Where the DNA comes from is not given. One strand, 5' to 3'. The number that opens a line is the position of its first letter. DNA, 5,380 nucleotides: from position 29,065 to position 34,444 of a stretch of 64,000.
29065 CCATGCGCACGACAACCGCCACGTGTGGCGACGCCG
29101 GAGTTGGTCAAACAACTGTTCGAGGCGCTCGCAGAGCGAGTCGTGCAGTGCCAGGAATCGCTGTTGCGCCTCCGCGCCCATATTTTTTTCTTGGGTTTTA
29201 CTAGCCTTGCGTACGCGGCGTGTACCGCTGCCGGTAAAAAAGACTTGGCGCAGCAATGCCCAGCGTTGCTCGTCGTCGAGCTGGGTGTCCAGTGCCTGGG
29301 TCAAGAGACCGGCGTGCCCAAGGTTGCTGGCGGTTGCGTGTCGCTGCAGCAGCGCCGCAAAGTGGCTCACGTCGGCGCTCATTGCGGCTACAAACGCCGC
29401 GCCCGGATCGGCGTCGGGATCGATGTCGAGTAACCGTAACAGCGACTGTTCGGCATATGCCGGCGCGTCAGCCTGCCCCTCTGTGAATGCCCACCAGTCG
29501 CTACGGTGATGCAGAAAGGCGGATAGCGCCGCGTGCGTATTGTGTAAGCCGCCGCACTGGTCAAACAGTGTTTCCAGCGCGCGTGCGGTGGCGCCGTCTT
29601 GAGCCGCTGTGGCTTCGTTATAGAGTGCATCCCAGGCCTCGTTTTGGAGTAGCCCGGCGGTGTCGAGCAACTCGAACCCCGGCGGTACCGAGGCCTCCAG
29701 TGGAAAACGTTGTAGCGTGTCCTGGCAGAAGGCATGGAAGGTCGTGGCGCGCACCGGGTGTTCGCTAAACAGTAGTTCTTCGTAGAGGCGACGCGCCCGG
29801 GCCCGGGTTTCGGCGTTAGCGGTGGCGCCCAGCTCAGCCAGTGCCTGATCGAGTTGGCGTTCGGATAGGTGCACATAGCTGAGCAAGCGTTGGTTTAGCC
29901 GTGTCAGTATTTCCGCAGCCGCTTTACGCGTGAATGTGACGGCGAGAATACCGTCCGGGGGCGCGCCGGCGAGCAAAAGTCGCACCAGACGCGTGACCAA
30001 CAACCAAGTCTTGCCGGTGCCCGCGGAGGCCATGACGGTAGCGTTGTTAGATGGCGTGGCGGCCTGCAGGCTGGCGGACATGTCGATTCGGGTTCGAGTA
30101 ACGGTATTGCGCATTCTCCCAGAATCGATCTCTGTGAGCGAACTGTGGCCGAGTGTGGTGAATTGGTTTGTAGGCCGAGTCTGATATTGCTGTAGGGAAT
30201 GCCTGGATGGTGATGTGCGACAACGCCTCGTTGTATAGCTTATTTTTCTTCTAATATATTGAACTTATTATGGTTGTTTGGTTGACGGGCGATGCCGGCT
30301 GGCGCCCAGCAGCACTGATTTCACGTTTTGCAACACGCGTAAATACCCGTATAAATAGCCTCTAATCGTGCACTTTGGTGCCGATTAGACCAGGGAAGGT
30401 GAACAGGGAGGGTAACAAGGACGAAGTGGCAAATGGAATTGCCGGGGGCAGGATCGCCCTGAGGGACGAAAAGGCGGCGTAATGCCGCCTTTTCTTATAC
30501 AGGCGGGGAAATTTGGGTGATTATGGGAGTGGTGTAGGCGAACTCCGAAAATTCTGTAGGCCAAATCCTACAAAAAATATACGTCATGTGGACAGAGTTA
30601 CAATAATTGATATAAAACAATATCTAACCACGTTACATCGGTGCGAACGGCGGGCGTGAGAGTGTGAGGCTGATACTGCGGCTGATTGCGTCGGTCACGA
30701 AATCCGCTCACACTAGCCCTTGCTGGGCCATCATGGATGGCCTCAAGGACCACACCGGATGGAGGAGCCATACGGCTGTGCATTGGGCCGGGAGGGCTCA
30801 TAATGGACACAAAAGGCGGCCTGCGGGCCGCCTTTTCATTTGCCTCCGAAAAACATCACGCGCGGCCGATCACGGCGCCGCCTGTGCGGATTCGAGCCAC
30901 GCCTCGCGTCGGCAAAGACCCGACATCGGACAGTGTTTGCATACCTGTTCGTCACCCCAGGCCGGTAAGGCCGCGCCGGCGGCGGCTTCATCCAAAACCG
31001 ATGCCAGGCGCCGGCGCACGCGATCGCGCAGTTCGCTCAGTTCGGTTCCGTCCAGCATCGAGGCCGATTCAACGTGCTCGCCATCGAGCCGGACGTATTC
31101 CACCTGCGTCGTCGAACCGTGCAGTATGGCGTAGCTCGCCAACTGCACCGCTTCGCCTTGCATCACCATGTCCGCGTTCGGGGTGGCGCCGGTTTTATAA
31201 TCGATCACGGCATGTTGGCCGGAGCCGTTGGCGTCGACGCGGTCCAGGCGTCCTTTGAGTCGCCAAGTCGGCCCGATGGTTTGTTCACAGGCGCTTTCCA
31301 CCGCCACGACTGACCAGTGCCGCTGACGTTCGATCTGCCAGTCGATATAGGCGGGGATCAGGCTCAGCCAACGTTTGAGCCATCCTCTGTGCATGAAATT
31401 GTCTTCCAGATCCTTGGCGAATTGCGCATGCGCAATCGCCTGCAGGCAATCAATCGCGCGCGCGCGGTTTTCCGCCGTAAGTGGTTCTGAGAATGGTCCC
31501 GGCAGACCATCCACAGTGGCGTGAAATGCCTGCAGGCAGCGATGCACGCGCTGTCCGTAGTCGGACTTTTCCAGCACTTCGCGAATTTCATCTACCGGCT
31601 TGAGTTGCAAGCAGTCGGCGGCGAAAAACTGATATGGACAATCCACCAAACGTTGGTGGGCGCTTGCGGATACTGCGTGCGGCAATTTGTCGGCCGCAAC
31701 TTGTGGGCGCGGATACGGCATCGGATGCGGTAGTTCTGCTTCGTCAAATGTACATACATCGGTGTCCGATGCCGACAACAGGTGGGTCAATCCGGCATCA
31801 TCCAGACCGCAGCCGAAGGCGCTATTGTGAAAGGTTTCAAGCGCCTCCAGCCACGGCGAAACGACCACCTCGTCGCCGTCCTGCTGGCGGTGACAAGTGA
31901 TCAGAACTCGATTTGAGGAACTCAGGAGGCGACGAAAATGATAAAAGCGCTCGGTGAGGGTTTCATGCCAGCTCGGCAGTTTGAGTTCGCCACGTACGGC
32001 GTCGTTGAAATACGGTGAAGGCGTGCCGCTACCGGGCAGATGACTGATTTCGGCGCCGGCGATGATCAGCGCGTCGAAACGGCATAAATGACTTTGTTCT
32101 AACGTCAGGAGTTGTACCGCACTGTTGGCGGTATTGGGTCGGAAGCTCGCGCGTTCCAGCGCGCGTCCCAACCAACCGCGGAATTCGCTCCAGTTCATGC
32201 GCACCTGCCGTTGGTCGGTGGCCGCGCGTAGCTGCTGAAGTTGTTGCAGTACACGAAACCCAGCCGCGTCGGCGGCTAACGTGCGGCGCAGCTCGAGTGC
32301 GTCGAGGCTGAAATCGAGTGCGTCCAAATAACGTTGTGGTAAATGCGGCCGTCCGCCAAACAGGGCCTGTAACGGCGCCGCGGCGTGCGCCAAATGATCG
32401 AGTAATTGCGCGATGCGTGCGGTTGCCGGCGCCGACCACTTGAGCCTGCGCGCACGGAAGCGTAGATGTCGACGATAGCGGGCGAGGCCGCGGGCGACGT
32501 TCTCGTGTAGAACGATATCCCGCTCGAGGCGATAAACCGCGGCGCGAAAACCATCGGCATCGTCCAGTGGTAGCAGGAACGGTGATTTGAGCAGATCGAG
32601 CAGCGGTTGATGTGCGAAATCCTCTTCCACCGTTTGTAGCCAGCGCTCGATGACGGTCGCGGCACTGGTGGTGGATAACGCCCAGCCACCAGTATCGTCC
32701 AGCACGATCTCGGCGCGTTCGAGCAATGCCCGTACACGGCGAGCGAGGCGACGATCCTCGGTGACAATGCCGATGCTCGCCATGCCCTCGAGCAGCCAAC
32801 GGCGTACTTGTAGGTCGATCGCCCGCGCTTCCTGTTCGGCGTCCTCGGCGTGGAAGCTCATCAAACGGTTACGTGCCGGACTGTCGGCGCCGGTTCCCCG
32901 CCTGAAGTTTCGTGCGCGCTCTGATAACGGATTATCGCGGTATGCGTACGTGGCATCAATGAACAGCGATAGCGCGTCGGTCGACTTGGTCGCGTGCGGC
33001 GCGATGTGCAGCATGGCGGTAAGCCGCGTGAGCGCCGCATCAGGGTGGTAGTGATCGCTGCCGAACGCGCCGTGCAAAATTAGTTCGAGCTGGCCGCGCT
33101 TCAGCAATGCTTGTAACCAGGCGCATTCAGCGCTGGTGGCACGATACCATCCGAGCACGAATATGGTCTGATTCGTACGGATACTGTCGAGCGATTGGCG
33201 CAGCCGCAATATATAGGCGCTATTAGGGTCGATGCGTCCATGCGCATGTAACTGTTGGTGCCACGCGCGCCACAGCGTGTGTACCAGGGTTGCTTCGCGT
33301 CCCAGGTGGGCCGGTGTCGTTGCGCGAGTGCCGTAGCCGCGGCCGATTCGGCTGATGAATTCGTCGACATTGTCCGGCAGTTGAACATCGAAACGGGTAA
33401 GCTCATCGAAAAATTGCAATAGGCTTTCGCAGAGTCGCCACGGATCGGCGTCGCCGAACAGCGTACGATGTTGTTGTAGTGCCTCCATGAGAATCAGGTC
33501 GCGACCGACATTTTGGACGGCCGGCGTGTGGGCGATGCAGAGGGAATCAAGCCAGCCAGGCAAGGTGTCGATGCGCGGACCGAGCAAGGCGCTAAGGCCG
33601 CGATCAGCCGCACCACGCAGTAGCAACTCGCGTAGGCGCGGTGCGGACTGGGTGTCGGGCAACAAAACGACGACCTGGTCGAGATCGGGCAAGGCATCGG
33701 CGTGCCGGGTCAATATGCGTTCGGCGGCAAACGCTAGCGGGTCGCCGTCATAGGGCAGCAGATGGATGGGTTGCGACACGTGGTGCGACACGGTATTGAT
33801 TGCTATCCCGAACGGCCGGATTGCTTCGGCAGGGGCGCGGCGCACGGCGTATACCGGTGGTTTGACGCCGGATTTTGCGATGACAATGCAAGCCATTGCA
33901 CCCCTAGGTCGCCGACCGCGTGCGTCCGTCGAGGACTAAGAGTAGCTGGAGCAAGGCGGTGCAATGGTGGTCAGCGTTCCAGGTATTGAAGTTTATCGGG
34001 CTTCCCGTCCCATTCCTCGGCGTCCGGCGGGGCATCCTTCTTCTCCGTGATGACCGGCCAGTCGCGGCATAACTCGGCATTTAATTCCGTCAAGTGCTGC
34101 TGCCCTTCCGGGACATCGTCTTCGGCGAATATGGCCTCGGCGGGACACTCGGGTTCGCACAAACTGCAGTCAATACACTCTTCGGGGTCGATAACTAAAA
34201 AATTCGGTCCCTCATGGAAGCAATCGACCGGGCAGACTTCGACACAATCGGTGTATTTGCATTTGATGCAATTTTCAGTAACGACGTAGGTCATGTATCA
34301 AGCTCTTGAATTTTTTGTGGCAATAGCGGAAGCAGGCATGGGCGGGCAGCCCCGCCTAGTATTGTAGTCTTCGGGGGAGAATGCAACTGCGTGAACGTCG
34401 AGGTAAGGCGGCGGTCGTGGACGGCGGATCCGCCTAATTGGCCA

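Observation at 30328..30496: Candidate Csr/Rsm-type sponge RNA 1: six A(N)GGA motifs between a consensus-like promoter and an intrinsic terminator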

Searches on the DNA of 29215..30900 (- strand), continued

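Call 49: search_with_rna_model(model_id=R1, sources=[window, L001, L002, L005, L006, L008, L011, L016, L081, L086, L090, L118, L144, L145, L137, L141, L146], max_evalue=1e-10, make_alignment=true)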
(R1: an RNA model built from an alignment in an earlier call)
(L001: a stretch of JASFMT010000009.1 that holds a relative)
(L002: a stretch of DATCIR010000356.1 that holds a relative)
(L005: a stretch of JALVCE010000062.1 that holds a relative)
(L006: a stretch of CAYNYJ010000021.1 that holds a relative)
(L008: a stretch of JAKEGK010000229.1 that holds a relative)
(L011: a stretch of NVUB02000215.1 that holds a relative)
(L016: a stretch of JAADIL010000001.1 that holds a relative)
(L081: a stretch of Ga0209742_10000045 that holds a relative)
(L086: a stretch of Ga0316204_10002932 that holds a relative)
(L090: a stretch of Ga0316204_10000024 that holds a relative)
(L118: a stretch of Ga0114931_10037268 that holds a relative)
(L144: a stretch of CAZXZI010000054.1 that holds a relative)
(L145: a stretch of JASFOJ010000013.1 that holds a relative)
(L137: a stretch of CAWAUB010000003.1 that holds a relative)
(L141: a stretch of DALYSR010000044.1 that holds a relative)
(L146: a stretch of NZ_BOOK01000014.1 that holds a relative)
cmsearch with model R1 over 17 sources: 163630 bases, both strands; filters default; matches with E-value up to 1e-10: 15.
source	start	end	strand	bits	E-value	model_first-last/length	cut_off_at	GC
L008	2643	2779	-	131.8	5.1e-36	1-139/139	no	0.51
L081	2119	2255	-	130.5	1.2e-35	1-139/139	no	0.5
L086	2065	2207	-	129.5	2.4e-35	1-139/139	no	0.49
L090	2100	2249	-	121.6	4.3e-33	1-139/139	no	0.53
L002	2612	2749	-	121.5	4.7e-33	1-139/139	no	0.56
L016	2340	2480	-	111.2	4.1e-30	1-139/139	no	0.58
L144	938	1076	-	109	1.8e-29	1-139/139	no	0.58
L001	2606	2746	-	108.3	2.9e-29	1-139/139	no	0.54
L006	2487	2626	-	100.8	3.9e-27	1-139/139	no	0.51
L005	314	466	-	99.8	7.4e-27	1-139/139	no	0.62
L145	6250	6390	+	96.4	7.3e-26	1-139/139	no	0.52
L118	1691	1818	-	82.8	5.7e-22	1-139/139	no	0.61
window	30704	30840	+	79.6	4.7e-21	1-139/139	no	0.61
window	30366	30497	+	77.5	1.8e-20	1-139/139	no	0.56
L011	2221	2356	-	71.2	1.2e-18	1-139/139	no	0.5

Alignment A4: 15 matches aligned to the model, 163 columns, each read 5' to 3' on its own strand. Consensus structure (alignment columns), stored with it:
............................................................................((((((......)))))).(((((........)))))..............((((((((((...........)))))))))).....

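Call 64: build_rna_model(alignment_id=A5)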
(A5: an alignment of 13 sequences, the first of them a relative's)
Model R2 built from alignment A5 (13 sequences, 162 columns); structure: RNAalifold consensus.
model positions 143; base pairs 21; branch points 2; effective number of sequences 2.32; information 0.59 bits per position. Calibrated on 0.2 Mb of random sequence (short: E-values are rough).
structure used (alignment columns):
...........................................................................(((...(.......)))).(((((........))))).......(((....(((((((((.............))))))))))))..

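Call 65: search_with_rna_model(model_id=R2, source=window, max_evalue=10, show_alignments=2)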
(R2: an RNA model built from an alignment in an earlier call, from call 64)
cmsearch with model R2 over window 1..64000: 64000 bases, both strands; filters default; matches with E-value up to 10: 2.
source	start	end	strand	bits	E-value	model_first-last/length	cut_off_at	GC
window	30365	30497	+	48.3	2.1e-10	1-143/143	no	0.56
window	30708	30840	+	30.5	4.5e-06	1-143/143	no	0.6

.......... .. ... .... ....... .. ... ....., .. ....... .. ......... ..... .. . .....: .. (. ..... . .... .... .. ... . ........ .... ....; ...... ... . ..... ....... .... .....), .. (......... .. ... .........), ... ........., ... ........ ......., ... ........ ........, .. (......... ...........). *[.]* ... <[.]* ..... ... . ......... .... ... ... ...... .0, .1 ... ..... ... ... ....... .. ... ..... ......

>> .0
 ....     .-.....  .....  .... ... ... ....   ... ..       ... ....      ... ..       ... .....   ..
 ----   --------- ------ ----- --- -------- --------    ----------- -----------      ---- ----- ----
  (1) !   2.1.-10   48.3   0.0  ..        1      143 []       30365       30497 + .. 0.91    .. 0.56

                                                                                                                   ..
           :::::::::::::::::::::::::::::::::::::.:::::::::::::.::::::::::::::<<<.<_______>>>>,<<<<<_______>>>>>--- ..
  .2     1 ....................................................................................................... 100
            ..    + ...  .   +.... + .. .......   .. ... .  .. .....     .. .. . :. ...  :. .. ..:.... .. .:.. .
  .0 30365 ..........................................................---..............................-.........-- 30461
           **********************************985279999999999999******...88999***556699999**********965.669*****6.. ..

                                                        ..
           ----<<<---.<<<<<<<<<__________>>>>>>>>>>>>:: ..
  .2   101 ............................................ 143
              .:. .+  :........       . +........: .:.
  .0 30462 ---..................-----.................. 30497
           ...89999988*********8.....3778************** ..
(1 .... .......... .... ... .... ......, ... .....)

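Call 66: search_rna_families(sources=[L144, L005, L108, L011, L040, L038, L024, L020], threshold=evalue, max_evalue=1)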
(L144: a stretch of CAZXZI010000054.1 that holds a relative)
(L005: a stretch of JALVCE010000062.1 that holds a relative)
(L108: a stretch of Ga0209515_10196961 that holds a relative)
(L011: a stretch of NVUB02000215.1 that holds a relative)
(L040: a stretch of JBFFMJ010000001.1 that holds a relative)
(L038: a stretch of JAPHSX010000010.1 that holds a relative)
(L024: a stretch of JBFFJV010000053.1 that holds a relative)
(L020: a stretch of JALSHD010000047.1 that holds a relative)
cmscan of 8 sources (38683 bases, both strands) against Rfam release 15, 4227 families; matches with E-value up to 1: 1.
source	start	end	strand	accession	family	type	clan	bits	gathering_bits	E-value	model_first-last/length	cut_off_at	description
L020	2629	2873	-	RF00018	CsrB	Gene; sRNA;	CL00106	33.1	71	1.1e-05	1-356/356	no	CsrB/RsmB RNA family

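Call 73: search_with_rna_model(model_id=R2, source=L231, max_evalue=10, filters=off)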
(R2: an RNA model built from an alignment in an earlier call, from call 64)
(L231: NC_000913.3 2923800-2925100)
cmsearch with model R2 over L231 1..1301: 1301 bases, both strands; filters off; matches with E-value up to 10: 22.
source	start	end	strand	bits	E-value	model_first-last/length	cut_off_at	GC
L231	314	380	+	7.1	0.042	1-143/143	no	0.39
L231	566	679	-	6.9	0.046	1-143/143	no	0.54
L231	743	791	+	4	0.24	1-143/143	no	0.41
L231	362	469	-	3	0.4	1-143/143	no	0.53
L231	712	722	-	-0.5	2.9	83-95/143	no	0.64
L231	869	906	-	-0.6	3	1-143/143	no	0.47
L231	84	105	+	-0.6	3.1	114-135/143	no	0.68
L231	945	976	+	-0.9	3.6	1-143/143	no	0.38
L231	784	822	-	-1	3.8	1-143/143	no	0.23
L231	983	1023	-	-1.1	3.9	1-143/143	no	0.51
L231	541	553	-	-1.2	4.2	82-96/143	no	0.69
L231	521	533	-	-1.4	4.7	66-78/143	no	0.46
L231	168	203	+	-1.4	4.7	1-143/143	no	0.5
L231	1221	1258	+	-1.7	5.8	1-143/143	no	0.45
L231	887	917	+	-1.9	6.3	1-143/143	no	0.42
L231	812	851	+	-1.9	6.5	1-143/143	no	0.2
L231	910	936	-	-2.2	7.3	1-143/143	no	0.44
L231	491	499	-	-2.4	8.5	68-76/143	no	0.67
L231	475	485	-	-2.5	8.7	67-77/143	no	0.36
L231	680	708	-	-2.5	8.7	1-143/143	no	0.45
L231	1018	1052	+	-2.6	9.5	1-143/143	no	0.49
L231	172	207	-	-2.7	9.9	1-143/143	no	0.47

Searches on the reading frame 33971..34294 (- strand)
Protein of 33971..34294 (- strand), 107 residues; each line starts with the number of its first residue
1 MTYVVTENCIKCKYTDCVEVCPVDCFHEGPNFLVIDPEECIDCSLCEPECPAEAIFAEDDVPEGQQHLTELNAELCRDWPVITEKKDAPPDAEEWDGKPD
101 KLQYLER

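Call 34: search_protein_families(library=pfam, proteins=[window:33971-34294:-], max_evalue=0.00001)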
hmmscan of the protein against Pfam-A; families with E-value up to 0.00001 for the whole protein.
window:33971-34294:- (107 aa): 7 families
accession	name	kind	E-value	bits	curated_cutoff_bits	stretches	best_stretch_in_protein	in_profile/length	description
PF11953.13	DUF3470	-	7.2e-22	77.5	23.2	1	69-107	4-42/42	Domain of unknown function (DUF3470)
PF00037.32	Fer4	-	7.1e-09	35.6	21.1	1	34-55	2-23/24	4Fe-4S binding domain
PF12838.12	Fer4_7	-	1.6e-07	32.1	27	0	8-54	1-52/52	4Fe-4S dicluster domain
PF12797.12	Fer4_2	-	1.9e-07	31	24.5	0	34-52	4-22/22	4Fe-4S binding domain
PF12837.12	Fer4_6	-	1.2e-06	28.6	25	0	34-55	3-24/24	4Fe-4S binding domain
PF14697.11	Fer4_21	-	5e-06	27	35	0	34-56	2-27/59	4Fe-4S dicluster domain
PF13187.11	Fer4_9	-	9.5e-06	26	27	0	8-55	1-52/52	4Fe-4S dicluster domain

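Call 44: find_encoding_contigs(protein=window:33971-34294:-, flank=6000, max_places=6)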
Protein window:33971-34294:- (107 aa): 4 contigs read that carry it; 4 places shown.
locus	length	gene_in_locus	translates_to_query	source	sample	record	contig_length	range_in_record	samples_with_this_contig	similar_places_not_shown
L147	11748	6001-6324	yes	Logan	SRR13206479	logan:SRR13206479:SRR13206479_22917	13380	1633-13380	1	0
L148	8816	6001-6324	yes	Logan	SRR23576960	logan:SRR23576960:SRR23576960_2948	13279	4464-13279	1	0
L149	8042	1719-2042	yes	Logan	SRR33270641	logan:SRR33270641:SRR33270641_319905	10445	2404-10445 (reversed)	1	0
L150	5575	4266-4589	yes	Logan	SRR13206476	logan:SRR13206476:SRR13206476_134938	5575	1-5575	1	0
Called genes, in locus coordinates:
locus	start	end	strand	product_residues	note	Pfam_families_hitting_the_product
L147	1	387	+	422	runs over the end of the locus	PF01739:CheR, PF13649:Methyltransf_25 (faint), PF13181:TPR_8 (weak)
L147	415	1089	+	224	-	PF01584:CheW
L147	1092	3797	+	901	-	PF01627:Hpt, PF02518:HATPase_c, PF01584:CheW, PF00072:Response_reg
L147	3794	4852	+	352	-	PF00072:Response_reg, PF01339:CheB_methylest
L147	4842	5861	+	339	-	PF00072:Response_reg, PF00990:GGDEF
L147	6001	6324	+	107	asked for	PF12797:Fer4_2 (faint), PF12837:Fer4_6 (faint), PF12838:Fer4_7 (faint), PF13237:Fer4_10 (faint), PF14697:Fer4_21 (faint), PF13187:Fer4_9 (faint), PF00037:Fer4 (weak), PF11953:DUF3470, +1 more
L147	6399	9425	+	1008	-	PF12705:PDDEXK_1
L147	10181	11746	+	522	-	?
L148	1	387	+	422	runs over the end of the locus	PF01739:CheR, PF13649:Methyltransf_25 (faint), PF13181:TPR_8 (weak)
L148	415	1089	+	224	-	PF01584:CheW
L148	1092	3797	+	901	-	PF01627:Hpt, PF02518:HATPase_c, PF01584:CheW, PF00072:Response_reg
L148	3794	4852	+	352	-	PF00072:Response_reg, PF01339:CheB_methylest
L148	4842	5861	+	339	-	PF00072:Response_reg, PF00990:GGDEF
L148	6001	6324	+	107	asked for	PF12797:Fer4_2 (faint), PF12837:Fer4_6 (faint), PF12838:Fer4_7 (faint), PF13237:Fer4_10 (faint), PF14697:Fer4_21 (faint), PF13187:Fer4_9 (faint), PF00037:Fer4 (weak), PF11953:DUF3470, +1 more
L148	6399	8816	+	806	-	?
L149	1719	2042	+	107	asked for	PF12797:Fer4_2 (faint), PF12837:Fer4_6 (faint), PF12838:Fer4_7 (faint), PF13237:Fer4_10 (faint), PF14697:Fer4_21 (faint), PF13187:Fer4_9 (faint), PF00037:Fer4 (weak), PF11953:DUF3470, +1 more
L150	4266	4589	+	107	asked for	PF12797:Fer4_2 (faint), PF12837:Fer4_6 (faint), PF12838:Fer4_7 (faint), PF13237:Fer4_10 (faint), PF14697:Fer4_21 (faint), PF13187:Fer4_9 (faint), PF00037:Fer4 (weak), PF11953:DUF3470, +1 more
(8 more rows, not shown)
